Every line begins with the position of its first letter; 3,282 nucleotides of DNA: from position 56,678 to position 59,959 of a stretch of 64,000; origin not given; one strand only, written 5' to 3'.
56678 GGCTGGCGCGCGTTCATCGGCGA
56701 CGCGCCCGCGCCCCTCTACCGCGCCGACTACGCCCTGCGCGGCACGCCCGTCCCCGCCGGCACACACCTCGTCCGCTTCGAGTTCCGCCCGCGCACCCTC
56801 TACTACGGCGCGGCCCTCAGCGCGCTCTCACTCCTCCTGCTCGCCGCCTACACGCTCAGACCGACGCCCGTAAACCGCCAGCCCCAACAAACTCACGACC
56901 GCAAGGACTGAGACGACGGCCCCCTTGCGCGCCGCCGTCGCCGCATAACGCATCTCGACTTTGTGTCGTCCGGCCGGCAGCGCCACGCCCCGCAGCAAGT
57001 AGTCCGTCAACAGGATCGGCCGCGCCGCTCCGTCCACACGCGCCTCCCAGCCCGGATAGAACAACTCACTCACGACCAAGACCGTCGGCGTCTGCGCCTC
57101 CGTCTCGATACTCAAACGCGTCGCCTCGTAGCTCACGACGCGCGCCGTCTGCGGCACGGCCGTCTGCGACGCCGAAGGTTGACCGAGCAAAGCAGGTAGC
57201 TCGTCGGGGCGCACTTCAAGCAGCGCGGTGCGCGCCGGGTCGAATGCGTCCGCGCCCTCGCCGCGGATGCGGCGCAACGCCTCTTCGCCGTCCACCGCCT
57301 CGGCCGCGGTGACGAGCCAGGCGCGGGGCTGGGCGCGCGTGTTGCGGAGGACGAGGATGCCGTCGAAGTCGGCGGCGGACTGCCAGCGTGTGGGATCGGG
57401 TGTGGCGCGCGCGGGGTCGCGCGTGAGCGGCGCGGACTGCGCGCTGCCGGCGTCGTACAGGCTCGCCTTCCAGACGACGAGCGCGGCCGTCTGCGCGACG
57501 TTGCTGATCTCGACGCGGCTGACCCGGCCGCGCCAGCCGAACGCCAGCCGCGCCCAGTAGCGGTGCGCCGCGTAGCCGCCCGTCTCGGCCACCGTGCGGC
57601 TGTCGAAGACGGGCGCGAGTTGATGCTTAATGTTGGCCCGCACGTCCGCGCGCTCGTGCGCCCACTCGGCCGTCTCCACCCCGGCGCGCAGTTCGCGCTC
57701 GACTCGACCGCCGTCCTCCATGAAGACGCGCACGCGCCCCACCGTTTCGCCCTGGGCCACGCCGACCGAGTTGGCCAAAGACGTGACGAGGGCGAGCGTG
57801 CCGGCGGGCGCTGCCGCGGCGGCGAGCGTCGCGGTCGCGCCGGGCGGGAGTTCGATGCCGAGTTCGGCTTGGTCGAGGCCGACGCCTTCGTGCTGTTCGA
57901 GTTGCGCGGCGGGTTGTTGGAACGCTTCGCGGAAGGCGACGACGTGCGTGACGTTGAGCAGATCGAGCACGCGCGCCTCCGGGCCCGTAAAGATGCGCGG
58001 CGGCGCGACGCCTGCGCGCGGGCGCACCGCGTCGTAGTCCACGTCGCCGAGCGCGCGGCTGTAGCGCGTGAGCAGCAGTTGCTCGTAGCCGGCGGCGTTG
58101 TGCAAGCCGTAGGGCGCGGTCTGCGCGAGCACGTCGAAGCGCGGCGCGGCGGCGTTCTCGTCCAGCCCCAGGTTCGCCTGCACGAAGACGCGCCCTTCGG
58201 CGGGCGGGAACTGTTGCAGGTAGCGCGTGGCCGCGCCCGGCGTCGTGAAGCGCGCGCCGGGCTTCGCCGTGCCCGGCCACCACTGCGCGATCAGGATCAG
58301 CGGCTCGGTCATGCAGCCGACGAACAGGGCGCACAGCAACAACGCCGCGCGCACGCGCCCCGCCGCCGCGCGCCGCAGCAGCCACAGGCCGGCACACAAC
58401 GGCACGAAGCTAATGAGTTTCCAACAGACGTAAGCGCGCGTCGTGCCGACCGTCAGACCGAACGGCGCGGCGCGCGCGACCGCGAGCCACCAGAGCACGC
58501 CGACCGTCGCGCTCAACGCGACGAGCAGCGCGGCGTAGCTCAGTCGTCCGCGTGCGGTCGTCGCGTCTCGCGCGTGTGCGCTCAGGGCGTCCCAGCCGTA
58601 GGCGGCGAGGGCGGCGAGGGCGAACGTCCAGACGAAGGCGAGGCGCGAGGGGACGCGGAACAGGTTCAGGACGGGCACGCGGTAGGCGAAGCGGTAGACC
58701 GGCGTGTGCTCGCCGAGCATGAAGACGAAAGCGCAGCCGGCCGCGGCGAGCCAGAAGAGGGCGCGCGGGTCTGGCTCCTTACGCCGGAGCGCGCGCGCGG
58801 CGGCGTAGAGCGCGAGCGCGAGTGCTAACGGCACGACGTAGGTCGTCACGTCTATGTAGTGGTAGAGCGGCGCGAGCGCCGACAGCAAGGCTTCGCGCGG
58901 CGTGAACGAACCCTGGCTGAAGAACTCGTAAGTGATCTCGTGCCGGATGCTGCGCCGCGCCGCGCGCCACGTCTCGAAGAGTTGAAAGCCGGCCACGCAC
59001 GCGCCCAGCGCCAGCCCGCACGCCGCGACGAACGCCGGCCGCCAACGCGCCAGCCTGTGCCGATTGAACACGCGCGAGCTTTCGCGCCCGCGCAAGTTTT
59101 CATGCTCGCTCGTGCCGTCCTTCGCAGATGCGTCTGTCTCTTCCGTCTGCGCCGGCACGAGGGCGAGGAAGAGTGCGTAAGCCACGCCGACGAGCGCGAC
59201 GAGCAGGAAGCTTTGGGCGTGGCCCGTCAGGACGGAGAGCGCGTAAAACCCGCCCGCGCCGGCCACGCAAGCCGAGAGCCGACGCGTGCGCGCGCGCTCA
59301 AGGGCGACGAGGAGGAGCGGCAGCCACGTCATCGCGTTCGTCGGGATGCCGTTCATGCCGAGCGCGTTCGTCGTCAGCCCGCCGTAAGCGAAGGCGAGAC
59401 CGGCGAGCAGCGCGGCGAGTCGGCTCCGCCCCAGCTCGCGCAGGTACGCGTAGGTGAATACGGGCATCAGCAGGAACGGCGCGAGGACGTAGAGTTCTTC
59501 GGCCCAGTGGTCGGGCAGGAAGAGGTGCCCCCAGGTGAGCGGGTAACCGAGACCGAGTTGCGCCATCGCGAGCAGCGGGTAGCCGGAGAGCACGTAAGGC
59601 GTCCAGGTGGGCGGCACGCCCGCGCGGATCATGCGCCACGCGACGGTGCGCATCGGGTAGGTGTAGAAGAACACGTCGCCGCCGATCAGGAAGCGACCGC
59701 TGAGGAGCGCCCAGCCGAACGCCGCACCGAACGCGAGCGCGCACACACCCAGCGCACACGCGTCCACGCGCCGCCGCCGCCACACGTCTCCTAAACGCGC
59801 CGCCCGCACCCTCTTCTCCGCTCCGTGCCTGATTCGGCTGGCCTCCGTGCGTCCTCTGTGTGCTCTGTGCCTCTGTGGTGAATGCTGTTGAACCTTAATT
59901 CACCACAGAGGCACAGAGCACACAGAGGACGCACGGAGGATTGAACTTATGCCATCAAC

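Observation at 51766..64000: GtrB/CsbB-like GT2 followed by an array of at least four YfhO-like membrane proteins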

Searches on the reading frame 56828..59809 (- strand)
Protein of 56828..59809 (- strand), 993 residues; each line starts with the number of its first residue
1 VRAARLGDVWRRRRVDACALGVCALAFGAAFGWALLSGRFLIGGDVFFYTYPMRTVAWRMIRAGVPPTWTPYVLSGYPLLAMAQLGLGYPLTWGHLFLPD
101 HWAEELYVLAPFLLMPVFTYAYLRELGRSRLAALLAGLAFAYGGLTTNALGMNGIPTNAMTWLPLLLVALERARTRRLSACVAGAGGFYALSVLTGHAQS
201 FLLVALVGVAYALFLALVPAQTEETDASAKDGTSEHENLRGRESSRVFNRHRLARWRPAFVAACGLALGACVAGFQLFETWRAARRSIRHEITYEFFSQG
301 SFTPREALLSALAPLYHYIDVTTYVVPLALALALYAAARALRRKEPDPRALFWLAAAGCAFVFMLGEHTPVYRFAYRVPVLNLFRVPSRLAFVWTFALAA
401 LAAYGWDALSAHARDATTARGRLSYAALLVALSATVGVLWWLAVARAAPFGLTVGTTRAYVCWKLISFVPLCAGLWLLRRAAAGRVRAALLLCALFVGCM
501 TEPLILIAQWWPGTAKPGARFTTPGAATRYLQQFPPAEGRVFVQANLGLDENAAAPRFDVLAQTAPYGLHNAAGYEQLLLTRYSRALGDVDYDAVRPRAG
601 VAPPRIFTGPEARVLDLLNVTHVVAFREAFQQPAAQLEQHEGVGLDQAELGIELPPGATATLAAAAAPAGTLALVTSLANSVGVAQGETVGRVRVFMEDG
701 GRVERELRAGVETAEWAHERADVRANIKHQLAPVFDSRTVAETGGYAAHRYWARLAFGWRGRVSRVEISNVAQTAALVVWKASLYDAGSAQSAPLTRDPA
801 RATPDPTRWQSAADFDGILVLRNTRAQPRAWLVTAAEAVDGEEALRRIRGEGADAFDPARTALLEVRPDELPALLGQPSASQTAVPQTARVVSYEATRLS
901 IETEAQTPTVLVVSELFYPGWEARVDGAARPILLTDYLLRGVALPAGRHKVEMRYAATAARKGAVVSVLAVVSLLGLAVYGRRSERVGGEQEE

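Call 5: search_protein_families(library=pfam, proteins=[window:56828-59809:-], max_evalue=0.01)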
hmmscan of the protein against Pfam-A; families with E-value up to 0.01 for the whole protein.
window:56828-59809:- (993 aa): 1 family
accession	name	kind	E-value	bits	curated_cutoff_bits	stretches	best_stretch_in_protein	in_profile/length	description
PF09586.16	YfhO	-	9.2e-08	31.3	28.5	1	887-967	754-835/835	Bacterial membrane protein YfhO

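Call 6: search_protein_families(library=ncbifam, proteins=[window:56828-59809:-], max_evalue=0.01)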
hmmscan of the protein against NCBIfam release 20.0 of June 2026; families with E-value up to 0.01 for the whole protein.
window:56828-59809:- (993 aa): 1 family
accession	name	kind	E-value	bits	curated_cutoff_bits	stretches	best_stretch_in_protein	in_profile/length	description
NF047589.1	GlcsyltransPgfM1Strep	equivalog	0.00029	19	1400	1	909-977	882-950/955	glycosyltransferase PgfM1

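Call 15: find_homologous_proteins(query=window:56828-59809:-, max_evalue=0.00001)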
Query window:56828-59809:- (993 aa): 426 proteins with E <= 0.00001 among 8000 candidates; the best 120 are listed.
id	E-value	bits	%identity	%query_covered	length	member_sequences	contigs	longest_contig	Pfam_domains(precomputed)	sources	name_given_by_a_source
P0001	0.0e+0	2169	100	99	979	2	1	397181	PF09586.17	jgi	jgi:hypothetical protein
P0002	0.0e+0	1323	66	100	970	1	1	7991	PF09586.17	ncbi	-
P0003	0.0e+0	1315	65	100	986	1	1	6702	PF09586.17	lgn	-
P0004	0.0e+0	1282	62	99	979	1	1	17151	PF09586.17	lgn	-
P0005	0.0e+0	1273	62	100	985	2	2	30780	PF09586.17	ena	-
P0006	0.0e+0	1267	62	99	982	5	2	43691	PF09586.17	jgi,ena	-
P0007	0.0e+0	1264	62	100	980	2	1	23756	PF09586.17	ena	-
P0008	0.0e+0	1247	62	99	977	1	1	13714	PF09586.17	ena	-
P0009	0.0e+0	1228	60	99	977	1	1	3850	PF09586.17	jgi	-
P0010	0.0e+0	1195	59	99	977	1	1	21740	PF09586.17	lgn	-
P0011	0.0e+0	1145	58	96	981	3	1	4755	PF09586.17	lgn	-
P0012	0.0e+0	1127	55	99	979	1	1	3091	PF09586.17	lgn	-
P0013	0.0e+0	1122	56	99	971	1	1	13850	PF09586.17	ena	-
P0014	0.0e+0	1114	56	98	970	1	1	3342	PF09586.17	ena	-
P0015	0.0e+0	1098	56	99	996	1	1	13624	PF09586.17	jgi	jgi:hypothetical protein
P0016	0.0e+0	1088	57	96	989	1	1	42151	PF09586.17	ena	-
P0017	0.0e+0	1086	56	98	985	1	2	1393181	PF09586.17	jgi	jgi:hypothetical protein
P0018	0.0e+0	1068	54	99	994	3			PF09586.17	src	-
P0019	0.0e+0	1067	56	97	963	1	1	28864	PF09586.17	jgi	jgi:hypothetical protein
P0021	0.0e+0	1053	55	98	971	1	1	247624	PF09586.17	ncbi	ncbi:MAG: hypothetical protein ACJ74W_20185 [Pyrinomonadaceae bacterium]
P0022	0.0e+0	1045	64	64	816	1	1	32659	PF09586.17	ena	-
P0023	0.0e+0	1043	64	64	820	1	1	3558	PF09586.17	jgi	jgi:Bacterial membrane protein YfhO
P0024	0.0e+0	1035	53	99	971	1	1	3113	PF09586.17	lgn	-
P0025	3.6e-298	1010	52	99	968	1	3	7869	PF09586.17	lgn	-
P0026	1.9e-294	998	52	99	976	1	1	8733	PF09586.17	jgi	jgi:Bacterial membrane protein YfhO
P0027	3.1e-294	997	52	99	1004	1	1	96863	PF09586.17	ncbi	-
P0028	5.8e-292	989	52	98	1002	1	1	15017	PF09586.17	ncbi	-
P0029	5.3e-284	963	51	99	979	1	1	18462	PF09586.17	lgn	-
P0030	7.5e-284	963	52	98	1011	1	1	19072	PF09586.17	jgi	jgi:hypothetical protein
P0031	1.8e-282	958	50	98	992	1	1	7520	PF09586.17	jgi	jgi:Bacterial membrane protein YfhO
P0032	8.8e-282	956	52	99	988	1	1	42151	PF09586.17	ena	-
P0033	3.2e-281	954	52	99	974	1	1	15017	PF09586.17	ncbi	-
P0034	5.9e-281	953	51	96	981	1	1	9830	PF09586.17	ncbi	-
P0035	1.4e-280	952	49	99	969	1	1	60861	PF09586.17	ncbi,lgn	-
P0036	4.2e-280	950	50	99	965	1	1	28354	PF09586.17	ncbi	-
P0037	8.7e-280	949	52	99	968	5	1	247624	PF09586.17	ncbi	ncbi:MAG: hypothetical protein ACJ74W_20180 [Pyrinomonadaceae bacterium]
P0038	1.2e-279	949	51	96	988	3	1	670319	PF09586.17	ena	-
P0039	5.4e-279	947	52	96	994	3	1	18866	PF09586.17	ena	-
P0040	3.4e-278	944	51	98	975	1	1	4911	PF09586.17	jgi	jgi:hypothetical protein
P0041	2.0e-277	941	51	98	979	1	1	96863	PF09586.17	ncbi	-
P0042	3.0e-277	941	51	96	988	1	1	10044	PF09586.17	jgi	jgi:hypothetical protein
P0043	4.7e-277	940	49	96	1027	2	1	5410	PF09586.17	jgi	jgi:hypothetical protein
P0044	5.0e-277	940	50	98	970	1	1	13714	PF09586.17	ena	-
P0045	7.1e-277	940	50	98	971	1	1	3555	PF09586.17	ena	-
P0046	1.0e-276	939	51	98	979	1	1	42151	PF09586.17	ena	-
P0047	2.4e-276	938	51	99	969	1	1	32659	PF09586.17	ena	-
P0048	1.4e-275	935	50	96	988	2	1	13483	PF09586.17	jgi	jgi:hypothetical protein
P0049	1.8e-275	935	50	99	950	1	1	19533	PF09586.17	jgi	jgi:hypothetical protein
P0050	6.7e-274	930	48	97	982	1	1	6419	PF09586.17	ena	-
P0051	7.4e-274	930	49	94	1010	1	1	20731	PF09586.17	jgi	jgi:hypothetical protein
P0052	1.4e-273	929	50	99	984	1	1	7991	PF09586.17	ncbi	-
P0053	5.3e-273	927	48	96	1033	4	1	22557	PF09586.17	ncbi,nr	ncbi:MAG: hypothetical protein QOG00_316 [Pyrinomonadaceae bacterium]|nr:hypothetical protein [Pyrin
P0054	1.8e-272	925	49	96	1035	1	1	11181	PF09586.17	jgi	jgi:hypothetical protein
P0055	4.2e-272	924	52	97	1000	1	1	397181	PF09586.17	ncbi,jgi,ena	ncbi:MAG TPA: YfhO family protein [Pyrinomonadaceae bacterium]|jgi:hypothetical protein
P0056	6.1e-272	923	51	97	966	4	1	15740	PF09586.17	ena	-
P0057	2.5e-271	921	48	98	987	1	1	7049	PF09586.17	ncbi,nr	ncbi:MAG TPA: YfhO family protein [Pyrinomonadaceae bacterium]|nr:YfhO family protein [Pyrinomonadac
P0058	3.1e-271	921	52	95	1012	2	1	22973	PF09586.17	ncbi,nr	ncbi:MAG: YfhO family protein [Acidobacteria bacterium]|nr:YfhO family protein [Acidobacteriota bact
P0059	1.3e-270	919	49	98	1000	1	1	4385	PF09586.17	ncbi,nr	ncbi:MAG TPA: hypothetical protein VJT82_05875 [Pyrinomonadaceae bacterium]|nr:hypothetical protein 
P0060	3.4e-270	917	50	96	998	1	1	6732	PF09586.17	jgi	jgi:hypothetical protein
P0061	7.8e-270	916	49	98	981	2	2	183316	PF09586.17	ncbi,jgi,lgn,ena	-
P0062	8.0e-270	916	50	97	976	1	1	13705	PF09586.17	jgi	jgi:Bacterial membrane protein YfhO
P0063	1.3e-269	915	49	98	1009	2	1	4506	PF09586.17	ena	-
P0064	1.5e-269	915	48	99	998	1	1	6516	PF09586.17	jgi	jgi:hypothetical protein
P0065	3.0e-269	914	50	98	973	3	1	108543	PF09586.17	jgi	jgi:hypothetical protein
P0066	3.2e-269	914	49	99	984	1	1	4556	PF09586.17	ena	-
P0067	6.2e-269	913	49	97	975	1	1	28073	PF09586.17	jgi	jgi:hypothetical protein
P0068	1.9e-268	912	42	85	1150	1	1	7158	PF09586.17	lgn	-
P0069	2.8e-268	911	49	98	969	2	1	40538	PF09586.17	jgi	jgi:hypothetical protein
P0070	3.5e-268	911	48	99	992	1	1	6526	PF09586.17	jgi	jgi:hypothetical protein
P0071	4.3e-268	910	48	96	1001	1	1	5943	PF09586.17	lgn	-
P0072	1.2e-267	909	48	98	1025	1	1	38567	PF09586.17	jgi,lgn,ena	jgi:hypothetical protein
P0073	2.0e-267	908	50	99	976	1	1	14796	PF09586.17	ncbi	-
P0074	6.4e-267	907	49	99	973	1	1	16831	PF09586.17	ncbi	-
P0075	7.2e-267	906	50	99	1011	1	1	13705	PF09586.17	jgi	jgi:Bacterial membrane protein YfhO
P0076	2.6e-266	905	49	98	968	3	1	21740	PF09586.17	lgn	-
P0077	3.6e-266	904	48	98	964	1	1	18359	PF09586.17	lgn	-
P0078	3.6e-266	904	50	97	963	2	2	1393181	PF09586.17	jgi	jgi:hypothetical protein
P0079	6.6e-266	903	51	97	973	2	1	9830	PF09586.17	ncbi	-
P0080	9.6e-266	903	48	99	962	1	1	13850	PF09586.17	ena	-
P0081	1.0e-265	903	49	98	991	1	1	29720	PF09586.17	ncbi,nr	ncbi:MAG TPA: YfhO family protein [Pyrinomonadaceae bacterium]|nr:YfhO family protein [Pyrinomonadac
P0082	1.1e-265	902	47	99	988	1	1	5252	PF09586.17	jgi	jgi:hypothetical protein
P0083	1.3e-265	902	48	96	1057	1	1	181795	PF09586.17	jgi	jgi:hypothetical protein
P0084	3.1e-265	901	48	99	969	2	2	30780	PF09586.17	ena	-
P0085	5.6e-264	897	49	99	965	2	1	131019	PF09586.17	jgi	-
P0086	7.3e-264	896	49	98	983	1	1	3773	PF09586.17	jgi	jgi:hypothetical protein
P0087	1.3e-263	896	50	99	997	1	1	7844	PF09586.17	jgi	jgi:hypothetical protein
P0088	2.3e-263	895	49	98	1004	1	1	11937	PF09586.17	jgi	jgi:hypothetical protein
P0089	3.0e-263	894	43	79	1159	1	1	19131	PF09586.17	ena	-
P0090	7.5e-263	893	47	97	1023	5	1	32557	PF09586.17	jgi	jgi:hypothetical protein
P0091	1.1e-262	893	47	99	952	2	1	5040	PF09586.17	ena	-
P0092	1.2e-262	892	49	99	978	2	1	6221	PF09586.17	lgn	-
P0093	1.7e-262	892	50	99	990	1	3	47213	PF09586.17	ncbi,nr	ncbi:MAG: YfhO family protein [Acidobacteria bacterium]|nr:YfhO family protein [Acidobacteriota bact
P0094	3.2e-262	891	50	100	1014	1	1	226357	PF09586.17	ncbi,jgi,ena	ncbi:MAG TPA: hypothetical protein VF538_12600 [Pyrinomonadaceae bacterium]|jgi:hypothetical protein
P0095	8.6e-262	890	47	98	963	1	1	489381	PF09586.17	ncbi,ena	-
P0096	1.3e-261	889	48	99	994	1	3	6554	PF09586.17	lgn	-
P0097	4.6e-261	887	49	99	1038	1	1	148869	PF09586.17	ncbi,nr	ncbi:MAG TPA: YfhO family protein [Pyrinomonadaceae bacterium]|nr:YfhO family protein [Pyrinomonadac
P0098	4.8e-261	887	50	98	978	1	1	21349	PF09586.17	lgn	-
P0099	5.2e-261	887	48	99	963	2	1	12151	PF09586.17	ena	-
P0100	9.7e-261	886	49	97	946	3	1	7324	PF09586.17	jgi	jgi:hypothetical protein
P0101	1.2e-260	886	48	99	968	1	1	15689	PF09586.17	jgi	jgi:hypothetical protein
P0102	6.2e-260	883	49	99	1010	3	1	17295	PF09586.17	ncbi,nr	ncbi:MAG: YfhO family protein [Acidobacteria bacterium]|nr:YfhO family protein [Acidobacteriota bact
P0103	1.6e-259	882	50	99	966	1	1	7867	PF09586.17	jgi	jgi:Bacterial membrane protein YfhO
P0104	1.9e-259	882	48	97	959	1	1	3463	PF09586.17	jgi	jgi:Bacterial membrane protein YfhO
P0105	2.1e-259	882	48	97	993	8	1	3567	PF09586.17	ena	-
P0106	2.9e-259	881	50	94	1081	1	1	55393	PF09586.17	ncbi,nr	ncbi:MAG: hypothetical protein QOG71_1682 [Pyrinomonadaceae bacterium]|nr:hypothetical protein [Pyri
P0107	4.1e-259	881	49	98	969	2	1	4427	PF09586.17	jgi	jgi:hypothetical protein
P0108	5.8e-259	880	50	96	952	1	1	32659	PF09586.17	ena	-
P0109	1.2e-258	879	49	96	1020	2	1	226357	PF09586.17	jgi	jgi:hypothetical protein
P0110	1.8e-258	879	49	98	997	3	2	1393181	PF09586.17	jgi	jgi:hypothetical protein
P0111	2.4e-258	878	49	96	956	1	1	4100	PF09586.17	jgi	jgi:hypothetical protein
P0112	2.5e-258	878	48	98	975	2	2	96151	PF09586.17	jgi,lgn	jgi:hypothetical protein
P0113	5.1e-258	877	49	94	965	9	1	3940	PF09586.17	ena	-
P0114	5.5e-258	877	47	97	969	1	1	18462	PF09586.17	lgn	-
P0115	9.7e-258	876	46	98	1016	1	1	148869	PF09586.17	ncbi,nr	ncbi:MAG TPA: YfhO family protein [Pyrinomonadaceae bacterium]|nr:YfhO family protein [Pyrinomonadac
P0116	1.5e-257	876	50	96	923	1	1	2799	PF09586.17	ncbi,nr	ncbi:MAG TPA: YfhO family protein, partial [Pyrinomonadaceae bacterium]|nr:YfhO family protein [Pyri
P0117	1.6e-257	875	49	98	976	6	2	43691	PF09586.17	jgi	-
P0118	2.5e-257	875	48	99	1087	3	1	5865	PF09586.17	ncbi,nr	ncbi:MAG: hypothetical protein QOD28_7 [Acidobacteriota bacterium]|nr:hypothetical protein [Acidobac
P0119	4.3e-257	874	49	99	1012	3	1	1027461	PF09586.17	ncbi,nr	ncbi:MAG TPA: YfhO family protein [Pyrinomonadaceae bacterium]|nr:YfhO family protein [Pyrinomonadac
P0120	4.3e-256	871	49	96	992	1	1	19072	PF09586.17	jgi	jgi:hypothetical protein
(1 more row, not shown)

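Call 27: find_encoding_contigs(protein=P0021, flank=10000, max_places=2)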
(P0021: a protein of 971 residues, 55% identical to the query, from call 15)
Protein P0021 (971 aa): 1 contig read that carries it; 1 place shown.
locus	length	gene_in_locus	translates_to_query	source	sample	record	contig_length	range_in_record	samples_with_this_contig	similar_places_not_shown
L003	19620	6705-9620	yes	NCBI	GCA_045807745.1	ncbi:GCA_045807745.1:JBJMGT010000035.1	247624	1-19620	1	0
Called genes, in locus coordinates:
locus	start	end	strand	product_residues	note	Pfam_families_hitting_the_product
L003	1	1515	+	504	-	PF09586:YfhO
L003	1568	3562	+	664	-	-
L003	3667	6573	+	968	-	PF09586:YfhO (weak)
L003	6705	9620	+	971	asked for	PF09586:YfhO (weak)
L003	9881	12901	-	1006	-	PF09586:YfhO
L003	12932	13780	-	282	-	PF13489:Methyltransf_23, PF08241:Methyltransf_11, PF08242:Methyltransf_12, PF13649:Methyltransf_25, PF13847:Methyltransf_31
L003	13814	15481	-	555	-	-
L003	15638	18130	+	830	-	PF09586:YfhO (weak)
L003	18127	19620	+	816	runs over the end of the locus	PF09586:YfhO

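Call 28: find_encoding_contigs(protein=P0017, flank=10000, max_places=2)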
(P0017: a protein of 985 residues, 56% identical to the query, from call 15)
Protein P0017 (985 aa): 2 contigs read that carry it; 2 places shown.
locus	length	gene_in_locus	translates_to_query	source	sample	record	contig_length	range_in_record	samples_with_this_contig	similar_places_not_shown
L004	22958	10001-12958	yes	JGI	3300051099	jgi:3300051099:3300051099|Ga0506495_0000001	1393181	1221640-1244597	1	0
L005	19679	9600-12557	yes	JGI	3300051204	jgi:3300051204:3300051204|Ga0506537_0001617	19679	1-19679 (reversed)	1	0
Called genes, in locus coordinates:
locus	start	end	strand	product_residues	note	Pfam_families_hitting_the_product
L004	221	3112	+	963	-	PF09586:YfhO (weak)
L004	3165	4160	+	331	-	PF00535:Glycos_transf_2, PF13641:Glyco_tranf_2_3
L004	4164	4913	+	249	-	PF13489:Methyltransf_23, PF13847:Methyltransf_31 (weak), PF08241:Methyltransf_11, PF08242:Methyltransf_12, PF13649:Methyltransf_25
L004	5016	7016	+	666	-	-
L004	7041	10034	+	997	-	PF09586:YfhO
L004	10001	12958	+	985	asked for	PF09586:YfhO (faint)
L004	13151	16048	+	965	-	PF09586:YfhO (weak)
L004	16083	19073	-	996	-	PF09586:YfhO (weak)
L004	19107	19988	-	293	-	PF13489:Methyltransf_23, PF08241:Methyltransf_11, PF08242:Methyltransf_12, PF13649:Methyltransf_25, PF13847:Methyltransf_31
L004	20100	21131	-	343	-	PF00535:Glycos_transf_2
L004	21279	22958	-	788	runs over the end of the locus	PF00534:Glycos_transf_1, PF13692:Glyco_trans_1_4, PF20706:GT4-conflict, PF00534:Glycos_transf_1, PF13692:Glyco_trans_1_4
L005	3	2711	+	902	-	?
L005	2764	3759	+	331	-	PF00535:Glycos_transf_2, PF13641:Glyco_tranf_2_3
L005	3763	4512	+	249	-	PF13489:Methyltransf_23, PF13847:Methyltransf_31 (weak), PF08241:Methyltransf_11, PF08242:Methyltransf_12, PF13649:Methyltransf_25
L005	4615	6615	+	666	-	-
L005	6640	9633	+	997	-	PF09586:YfhO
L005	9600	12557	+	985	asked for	PF09586:YfhO (faint)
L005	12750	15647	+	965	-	PF09586:YfhO (weak)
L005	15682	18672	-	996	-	PF09586:YfhO (weak)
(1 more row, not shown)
